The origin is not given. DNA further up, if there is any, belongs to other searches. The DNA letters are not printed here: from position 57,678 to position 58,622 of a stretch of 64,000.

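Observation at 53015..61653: Ascorbate-family PTS locus with an enzyme set that matches no known Ula/Sga pathway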

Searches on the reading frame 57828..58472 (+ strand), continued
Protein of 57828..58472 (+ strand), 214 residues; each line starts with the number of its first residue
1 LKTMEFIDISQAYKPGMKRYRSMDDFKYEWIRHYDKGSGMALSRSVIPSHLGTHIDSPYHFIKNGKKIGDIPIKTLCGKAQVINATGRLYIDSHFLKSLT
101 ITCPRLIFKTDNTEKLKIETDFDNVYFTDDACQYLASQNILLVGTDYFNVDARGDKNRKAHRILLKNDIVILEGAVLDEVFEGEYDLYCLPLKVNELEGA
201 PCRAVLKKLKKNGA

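Call 25: find_related_loci(query=A1, collection=genome_contigs, flank=10000)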
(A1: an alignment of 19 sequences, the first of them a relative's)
Query A1 (211 aa) in genome_contigs; peptide patterns used: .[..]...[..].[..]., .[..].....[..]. (x = any residue, [..] = any of these).
600 stretches matched a pattern (row limit reached: there are more); 521 encode a relative of the query (tblastn E <= 1e-3); the best 80 are kept; 80 distinct loci.
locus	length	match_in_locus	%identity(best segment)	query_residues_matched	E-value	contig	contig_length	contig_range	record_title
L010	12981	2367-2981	66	1-205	8e-94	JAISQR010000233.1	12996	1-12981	MAG: Treponema sp. isolate Kf353_bin150 k119_4408161, whole genome shotgun sequence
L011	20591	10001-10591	40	1-203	2e-43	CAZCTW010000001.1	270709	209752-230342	MAG TPA_asm: uncultured Thermofilaceae archaeon isolate SRP141552_co1_150 genome assembly, contig: NODE_5_length_270709_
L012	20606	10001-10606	40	1-203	9e-42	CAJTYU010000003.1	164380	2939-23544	MAG TPA_asm: uncultured Dorea sp. isolate MGBC119866 genome assembly, contig: MGBC119866.3, whole genome shotgun sequenc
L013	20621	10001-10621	39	1-203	6e-39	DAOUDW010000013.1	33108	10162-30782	MAG TPA_asm: Anaerolineales bacterium isolate N14_70 88193, whole genome shotgun sequence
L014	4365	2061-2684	34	1-205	4e-38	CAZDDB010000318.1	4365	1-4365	MAG TPA_asm: uncultured Acidobacteriota bacterium isolate SRP119689_co1_321 genome assembly, contig: NODE_34615_length_4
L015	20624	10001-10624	37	1-203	3e-38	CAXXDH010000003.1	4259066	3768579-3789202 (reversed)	MAG: Desulfovibrionaceae bacterium isolate 908e55cc-3562-4718-80e3-675b26bf5ef5 genome assembly, contig: contig_3, whole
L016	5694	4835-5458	40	1-205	2e-37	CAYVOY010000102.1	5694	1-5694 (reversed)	MAG TPA_asm: uncultured Anaerolineaceae bacterium isolate ERP125879_co1_74 genome assembly, contig: NODE_7253_length_569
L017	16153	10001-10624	36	1-203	1e-36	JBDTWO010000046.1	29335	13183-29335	MAG: Chloroflexota bacterium isolate cluster3_bin.94 NODE_4792_length_29335_cov_9.259119, whole genome shotgun sequence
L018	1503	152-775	36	1-203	3e-37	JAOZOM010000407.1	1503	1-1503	MAG: Anaerolineales bacterium isolate GMC4.maxbin2.127_sub GMC4_252215_length_1503_cov_16.086326, whole genome shotgun s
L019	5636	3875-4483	34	1-205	3e-36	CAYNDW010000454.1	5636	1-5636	MAG TPA_asm: uncultured Cytophagia bacterium isolate binchicken_co248_448 genome assembly, contig: NODE_25100_length_563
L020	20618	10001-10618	38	1-205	7e-36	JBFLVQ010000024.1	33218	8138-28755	MAG: Acidobacteriota bacterium isolate MAG010 MAG010_24, whole genome shotgun sequence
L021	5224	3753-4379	35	1-205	1e-35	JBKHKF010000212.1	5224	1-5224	MAG: Anaerolineales bacterium isolate D5M12_8 NODE_8918_length_5224_cov_4.817953, whole genome shotgun sequence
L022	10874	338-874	38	29-203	1e-35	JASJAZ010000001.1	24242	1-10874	MAG: Desulfobacterales bacterium isolate MO_071.B1 MO_071.c_13, whole genome shotgun sequence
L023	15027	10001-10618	37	1-203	7e-35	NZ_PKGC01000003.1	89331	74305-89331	Arthrospira platensis PCC 7345 scaffold_3, whole genome shotgun sequence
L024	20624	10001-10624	36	1-203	9e-35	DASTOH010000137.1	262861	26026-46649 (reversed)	MAG TPA_asm: Anaerolineales bacterium isolate SMAG_U2165 k141_1309912, whole genome shotgun sequence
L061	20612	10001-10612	33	2-208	9e-31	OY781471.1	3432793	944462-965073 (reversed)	MAG: Tissierellales bacterium isolate f5db3f26-e30e-4500-98bb-a46faba182b7 genome assembly, chromosome: 1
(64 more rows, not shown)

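Call 31: search_protein_families(library=pfam, proteins=[L012:201-1121:-, L012:1304-2677:+, L012:2778-4508:+, L012:4411-5262:+, L012:5279-5593:+, L012:11788-12363:+, L012:12415-12960:+, L012:13403-14170:-, L012:14850-17039:+, L012:9010-9984:+], max_evalue=0.0001)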
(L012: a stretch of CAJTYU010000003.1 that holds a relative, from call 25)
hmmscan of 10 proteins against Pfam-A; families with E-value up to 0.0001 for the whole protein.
L012:201-1121:- (306 aa): 1 family
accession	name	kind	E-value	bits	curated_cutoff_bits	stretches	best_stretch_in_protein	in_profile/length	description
PF01522.26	Polysacc_deac_1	-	2.4e-40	137.8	23.1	1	109-233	2-123/124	Polysaccharide deacetylase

L012:1304-2677:+ (457 aa): 1 family
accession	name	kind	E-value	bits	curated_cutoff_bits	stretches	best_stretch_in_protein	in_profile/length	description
PF01554.23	MatE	-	1.1e-40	139.3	24.9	2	28-184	3-159/161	MatE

L012:2778-4508:+ (576 aa): 3 families
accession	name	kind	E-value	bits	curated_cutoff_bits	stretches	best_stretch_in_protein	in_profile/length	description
PF00874.25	PRD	-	1.3e-22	80.4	23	1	327-415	2-89/90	PRD domain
PF05043.19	Mga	-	1.4e-09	38.8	21.1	0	108-181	15-85/87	Mga helix-turn-helix domain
PF08279.18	HTH_11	-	4.6e-06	26.8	25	0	25-66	1-43/55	HTH domain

L012:4411-5262:+ (283 aa): 1 family
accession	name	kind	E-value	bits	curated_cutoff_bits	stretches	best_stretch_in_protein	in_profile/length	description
PF00359.27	PTS_EIIA_2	-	2.2e-32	112.4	27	1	135-275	2-142/144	Phosphoenolpyruvate-dependent sugar phosphotransferase system, EIIA 2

L012:5279-5593:+ (104 aa): 1 family
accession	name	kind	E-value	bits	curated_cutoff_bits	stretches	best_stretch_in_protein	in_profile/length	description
PF02302.22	PTS_IIB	-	4.2e-11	43.8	23.6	1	10-87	3-85/90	PTS system, Lactose/Cellobiose specific IIB subunit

L012:11788-12363:+ (191 aa): 1 family
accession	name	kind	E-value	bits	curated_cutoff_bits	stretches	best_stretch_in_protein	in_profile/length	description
PF14535.12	AMP-binding_C_2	-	1.2e-06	29.1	25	1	145-189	52-96/96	AMP-binding enzyme C-terminal domain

L012:12415-12960:+ (181 aa): 1 family
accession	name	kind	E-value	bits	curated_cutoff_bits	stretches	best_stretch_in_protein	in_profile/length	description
PF00210.30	Ferritin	-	6.5e-37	127.1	24.5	1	19-154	2-141/142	Ferritin-like domain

L012:13403-14170:- (255 aa): 1 family
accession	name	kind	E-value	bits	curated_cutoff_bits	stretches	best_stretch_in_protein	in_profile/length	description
PF14808.11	TMEM164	-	1e-08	35.4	25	1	25-209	27-183/217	TMEM164 family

L012:14850-17039:+ (729 aa): 3 families
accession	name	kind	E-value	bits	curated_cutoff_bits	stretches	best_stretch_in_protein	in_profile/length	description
PF13597.11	NRDD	-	1.1e-196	655.2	26.2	1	123-728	1-562/562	Anaerobic ribonucleoside-triphosphate reductase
PF01228.26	Gly_radical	-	2e-18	67.3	22.2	1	603-710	2-103/106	Glycine radical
PF03477.21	ATP-cone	-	2.4e-18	66.9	25.8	1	8-97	2-87/88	ATP cone domain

L012:9010-9984:+ (324 aa): 1 family
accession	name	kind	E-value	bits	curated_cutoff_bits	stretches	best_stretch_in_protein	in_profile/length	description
PF00701.28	DHDPS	-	2.7e-47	161.3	22.1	1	34-320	2-288/289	Dihydrodipicolinate synthetase family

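Call 32: search_protein_families(library=pfam, proteins=[L061:5843-8194:-, L061:8272-9222:+, L061:9344-10606:+, L061:14830-15276:+, L061:18475-19494:+, L061:5033-5806:+, L011:5384-6391:-, L011:7894-8610:-, L011:11537-12163:+, L011:2250-2948:+], max_evalue=0.0001)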
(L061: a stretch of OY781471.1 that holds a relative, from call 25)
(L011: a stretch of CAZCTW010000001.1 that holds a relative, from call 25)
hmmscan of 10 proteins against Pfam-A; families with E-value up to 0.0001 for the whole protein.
L061:5843-8194:- (783 aa): 5 families
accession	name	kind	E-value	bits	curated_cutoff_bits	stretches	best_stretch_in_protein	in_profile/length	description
PF13307.12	Helicase_C_2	-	6.7e-38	130.8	25.3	1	591-757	3-169/170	Helicase C-terminal domain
PF06733.21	DEAD_2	-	2.2e-11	44.2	21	1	273-397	51-171/172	DEAD_2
PF00270.35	DEAD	-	5.5e-08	33.2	26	1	202-246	6-51/167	DEAD/DEAH box helicase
PF06777.17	HBB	-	5.9e-07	29.7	30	1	486-566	103-179/190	Helical and beta-bridge domain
PF04851.21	ResIII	-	3e-05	24.4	22.5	0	193-269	5-82/164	Type III restriction enzyme, res subunit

L061:8272-9222:+ (316 aa): 2 families
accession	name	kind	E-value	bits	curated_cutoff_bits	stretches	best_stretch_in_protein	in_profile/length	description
PF00781.29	DAGK_cat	-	5.4e-34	116.9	23.6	1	20-144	2-125/125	Diacylglycerol kinase catalytic domain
PF19279.4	YegS_C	-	1.8e-20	73.7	27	1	159-310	8-157/158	YegS C-terminal NAD kinase beta sandwich-like domain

L061:9344-10606:+ (420 aa): 1 family
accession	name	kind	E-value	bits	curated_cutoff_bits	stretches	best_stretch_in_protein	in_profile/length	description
PF04199.19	Cyclase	-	6.4e-42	143.6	23.1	2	18-157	1-141/142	Putative cyclase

L061:14830-15276:+ (148 aa): 1 family
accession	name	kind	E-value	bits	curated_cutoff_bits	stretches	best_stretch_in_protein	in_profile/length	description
PF00359.27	PTS_EIIA_2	-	1.9e-36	125.7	27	1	4-146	1-143/144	Phosphoenolpyruvate-dependent sugar phosphotransferase system, EIIA 2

L061:18475-19494:+ (339 aa): 3 families
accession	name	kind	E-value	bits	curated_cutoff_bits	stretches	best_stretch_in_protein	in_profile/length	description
PF05035.17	DGOK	-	5.2e-29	101.5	25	1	6-303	1-260/281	2-keto-3-deoxy-galactonokinase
PF00370.27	FGGY_N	-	4.7e-06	26.8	28.8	1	1-34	1-34/245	FGGY family of carbohydrate kinases, N-terminal domain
PF01869.26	BcrAD_BadFG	-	1.1e-05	25.6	31.5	1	5-74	3-71/271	BadF/BadG/BcrA/BcrD ATPase family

L061:5033-5806:+ (257 aa): 4 families
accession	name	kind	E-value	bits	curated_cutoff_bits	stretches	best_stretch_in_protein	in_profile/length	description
PF00392.27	GntR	-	1.2e-22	79.8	27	1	15-78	1-64/64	Bacterial regulatory proteins, gntR family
PF07702.18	UTRA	-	1.8e-20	73.6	23.8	1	101-236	5-140/141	UTRA domain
PF14502.12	HTH_41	-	1.1e-05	25.2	25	1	33-77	1-47/48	Helix-turn-helix domain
PF08220.18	HTH_DeoR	-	7.1e-05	22.9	21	0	42-76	18-52/57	DeoR-like helix-turn-helix domain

L011:5384-6391:- (335 aa): 1 family
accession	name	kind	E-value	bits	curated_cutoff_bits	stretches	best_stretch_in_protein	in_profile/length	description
PF00296.26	Bac_luciferase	-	1.8e-53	182.4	27.9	1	22-272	28-283/314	Luciferase-like monooxygenase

L011:7894-8610:- (238 aa): 1 family
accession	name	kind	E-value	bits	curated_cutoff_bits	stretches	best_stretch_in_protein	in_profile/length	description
PF04967.18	HTH_10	-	2e-23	82.4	23.1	1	179-230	1-52/53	HTH DNA binding domain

L011:11537-12163:+ (208 aa): 0 families

L011:2250-2948:+ (232 aa): 1 family
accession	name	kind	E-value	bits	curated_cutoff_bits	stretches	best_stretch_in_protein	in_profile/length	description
PF01180.27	DHO_dh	-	3.1e-05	23.8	27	0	172-216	228-272/291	Dihydroorotate dehydrogenase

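Call 53: search_protein_families(library=pfam, proteins=[L011:11537-12163:+], max_evalue=0.001)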
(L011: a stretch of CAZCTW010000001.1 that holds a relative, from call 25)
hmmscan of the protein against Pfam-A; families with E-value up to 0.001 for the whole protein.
L011:11537-12163:+ (208 aa): 0 families

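Call 73: predict_structure(alignment_id=A1)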
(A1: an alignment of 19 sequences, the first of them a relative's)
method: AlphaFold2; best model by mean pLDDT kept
length: 211 residues; sequences in the alignment: 19
mean_pLDDT: 74.1   pTM: 0.72
mean pLDDT of the five models: 74.1, 73.5, 71.3, 70.7, 65.9
residues with pLDDT >= 90: 69; 70-90: 61; 50-70: 33; < 50: 48
segments of 3 or more residues with pLDDT < 50: 11-27, 37-50, 52-56, 189-198
pLDDT, mean of each block of 10 residues (from residue 1): 74 42 47 54 42 49 63 91 95 96 93 80 95 95 84 88 85 88 77 48 76 35
secondary structure, 60 per line:
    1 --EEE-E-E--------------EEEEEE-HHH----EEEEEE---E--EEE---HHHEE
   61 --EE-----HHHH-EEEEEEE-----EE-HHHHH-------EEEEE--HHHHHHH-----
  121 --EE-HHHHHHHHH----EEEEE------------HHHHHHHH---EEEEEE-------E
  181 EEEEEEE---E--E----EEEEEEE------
elements in order: E3-5 E24-29 E38-43 E50-52 H70-73 E75-81 H90-94 E102-106 H109-115 H126-134 E139-143 H156-163 E167-172 E180-187 E199-205
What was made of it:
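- Tried and rejected: The model has mean pLDDT 74, and the N-terminal third, which includes the metal motif, is below 50 (call 73).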

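Call 77: fold_search(model_id=the predicted structure, library=pdb)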
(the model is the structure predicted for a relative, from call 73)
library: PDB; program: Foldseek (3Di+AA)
matches with E <= 10: 266; with E <= 0.001: 29
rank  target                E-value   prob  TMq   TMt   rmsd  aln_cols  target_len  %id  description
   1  4co9_C                7.5e-16  1.00  0.76  0.78   4.7       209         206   30  Crystal structure of kynurenine formamidase from Bacillus anthracis (released 2014-04-02)
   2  4co9_A                1.1e-15  1.00  0.76  0.77   4.7       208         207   30  Crystal structure of kynurenine formamidase from Bacillus anthracis (released 2014-04-02)
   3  8hmo_A                7.2e-15  1.00  0.76  0.78   4.4       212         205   29  Crystal Structure of metal-dependent hydrolase complexed with manganese from Bacillus smithii (released 2023-12-06)
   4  4cob_A                7.6e-15  1.00  0.70  0.71   5.0       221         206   26  Crystal structure kynurenine formamidase from Pseudomonas aeruginosa (released 2014-04-02)
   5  4cog_A                9.2e-15  1.00  0.70  0.71   4.8       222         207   26  Crystal structure of kynurenine formamidase from Burkholderia cenocepacia (released 2014-04-02)
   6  8hmo_F                5.6e-14  1.00  0.74  0.76   4.4       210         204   28  Crystal Structure of metal-dependent hydrolase complexed with manganese from Bacillus smithii (released 2023-12-06)
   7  3krv_A                7.7e-14  1.00  0.72  0.75   4.5       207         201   27  The Structure Of Potential Metal-Dependent Hydrolase With Cyclase Activity (released 2010-01-05)
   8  3krv_B                8.2e-14  1.00  0.72  0.75   4.5       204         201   27  The Structure Of Potential Metal-Dependent Hydrolase With Cyclase Activity (released 2010-01-05)
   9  8hmo_C                1.1e-13  1.00  0.75  0.78   4.4       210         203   29  Crystal Structure of metal-dependent hydrolase complexed with manganese from Bacillus smithii (released 2023-12-06)
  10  1r61_A                1.7e-13  1.00  0.72  0.74   4.6       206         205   28  The structure of predicted metal-dependent hydrolase from Bacillus stearothermophilus (released 2004-03-30)
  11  8hmo_E                2.0e-13  1.00  0.74  0.76   4.4       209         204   29  Crystal Structure of metal-dependent hydrolase complexed with manganese from Bacillus smithii (released 2023-12-06)
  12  8hmo_D                1.5e-12  1.00  0.73  0.76   4.5       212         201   29  Crystal Structure of metal-dependent hydrolase complexed with manganese from Bacillus smithii (released 2023-12-06)
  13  4m8d_A                4.6e-09  1.00  0.63  0.53   6.6       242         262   19  Crystal structure of an isatin hydrolase bound to product analogue thioisatinate (released 2014-06-18)
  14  2b0a                  1.6e-08  1.00  0.60  0.67   5.1       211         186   21  Crystal structure of protein MJ0783 from Methanococcus jannaschii (released 2005-09-20)
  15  8f9x_D                2.2e-08  1.00  0.66  0.63   5.9       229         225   19  Cyclase-Phosphotriesterase from Ruegeria pomeroyi DSS-3 (released 2023-12-06)
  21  8f9x_E                3.5e-07  1.00  0.71  0.67   4.9       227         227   19  Cyclase-Phosphotriesterase from Ruegeria pomeroyi DSS-3 (released 2023-12-06)
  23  8f9x_C                4.7e-07  1.00  0.71  0.67   4.9       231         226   19  Cyclase-Phosphotriesterase from Ruegeria pomeroyi DSS-3 (released 2023-12-06)
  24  8f9x_B                6.9e-07  1.00  0.69  0.65   5.4       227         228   18  Cyclase-Phosphotriesterase from Ruegeria pomeroyi DSS-3 (released 2023-12-06)
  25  8f9x_A                9.4e-07  1.00  0.65  0.60   6.7       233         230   17  Cyclase-Phosphotriesterase from Ruegeria pomeroyi DSS-3 (released 2023-12-06)
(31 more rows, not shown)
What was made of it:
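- One solved member of the fold is annotated as a cyclase-phosphotriesterase (8f9x; call 77).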
